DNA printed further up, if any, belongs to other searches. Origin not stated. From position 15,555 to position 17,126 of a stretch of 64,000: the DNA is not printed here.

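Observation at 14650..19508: Candidate undescribed defence operon: RloC-like zinc-hook ATPase/anticodon nuclease coupled to a DUF2130 coiled-coil PD-(D/E)xK protein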

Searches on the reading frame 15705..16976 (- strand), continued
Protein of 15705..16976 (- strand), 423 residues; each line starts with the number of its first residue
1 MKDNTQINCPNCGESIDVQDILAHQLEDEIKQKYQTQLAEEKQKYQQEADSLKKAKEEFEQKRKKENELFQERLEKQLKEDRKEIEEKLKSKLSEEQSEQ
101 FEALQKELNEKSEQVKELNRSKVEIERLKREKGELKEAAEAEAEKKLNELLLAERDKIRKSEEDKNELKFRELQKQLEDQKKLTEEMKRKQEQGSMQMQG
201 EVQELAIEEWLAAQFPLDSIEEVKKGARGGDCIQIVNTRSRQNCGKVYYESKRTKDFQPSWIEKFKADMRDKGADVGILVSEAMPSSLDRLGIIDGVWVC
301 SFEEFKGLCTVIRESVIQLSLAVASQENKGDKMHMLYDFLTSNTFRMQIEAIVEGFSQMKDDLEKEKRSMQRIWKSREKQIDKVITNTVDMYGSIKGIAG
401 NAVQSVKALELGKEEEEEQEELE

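Call 117: fold_search(model_id=the predicted structure, library=viral)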
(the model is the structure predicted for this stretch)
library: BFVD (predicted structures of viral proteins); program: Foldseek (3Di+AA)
matches with E <= 10: 331; with E <= 0.001: 5
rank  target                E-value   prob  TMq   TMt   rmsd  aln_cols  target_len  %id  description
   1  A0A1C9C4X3            5.9e-09  1.00  0.24  0.20  54.2       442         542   17  Uncharacterized protein [Heterosigma akashiwo virus 01]
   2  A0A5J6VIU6            1.0e-06  1.00  0.24  0.25  21.7       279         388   15  Uncharacterized protein [Megaviridae environmental sample]
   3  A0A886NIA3            8.0e-06  1.00  0.21  0.27  14.8       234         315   18  (no name in the UniProt tables at hand)
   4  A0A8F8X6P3            1.6e-05  1.00  0.23  0.25  18.9       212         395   20  (no name in the UniProt tables at hand)
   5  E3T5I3                2.9e-05  1.00  0.24  0.26  24.4       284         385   16  Restriction endonuclease type IV Mrr domain-containing protein [Cafeteria roenbergensis virus (strain BV-PW1)]
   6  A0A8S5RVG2            1.4e-03  0.96  0.15  0.29  16.1       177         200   14  PD-(D/E)XK nuclease superfamily protein [Siphoviridae sp. ctHip2]
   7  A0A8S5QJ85            2.7e-03  0.99  0.16  0.23  11.9       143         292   15  Restriction endonuclease [Siphoviridae sp. ctezl47]
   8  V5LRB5                4.4e-03  0.91  0.21  0.19  24.7       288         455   13  (no name in the UniProt tables at hand)
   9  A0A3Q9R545            4.7e-03  0.98  0.18  0.50  11.0       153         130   16  (no name in the UniProt tables at hand)
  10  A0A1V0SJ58            5.1e-03  1.00  0.20  0.08  11.6       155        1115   11  Superfamily II helicase [Klosneuvirus KNV1]
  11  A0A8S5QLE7            6.5e-03  0.99  0.20  0.31  61.7       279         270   15  Restriction endonuclease [Siphoviridae sp. ctVCm11]
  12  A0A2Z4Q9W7            6.5e-03  0.97  0.17  0.29  11.7       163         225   13  (no name in the UniProt tables at hand)
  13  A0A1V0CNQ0            7.0e-03  0.95  0.17  0.45   6.8       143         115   14  (no name in the UniProt tables at hand)
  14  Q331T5                7.9e-03  1.00  0.15  0.28   3.1        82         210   20  (no name in the UniProt tables at hand)
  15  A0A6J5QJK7            1.6e-02  0.99  0.19  0.48   7.8       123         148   15  Uncharacterized protein [uncultured Caudovirales phage]
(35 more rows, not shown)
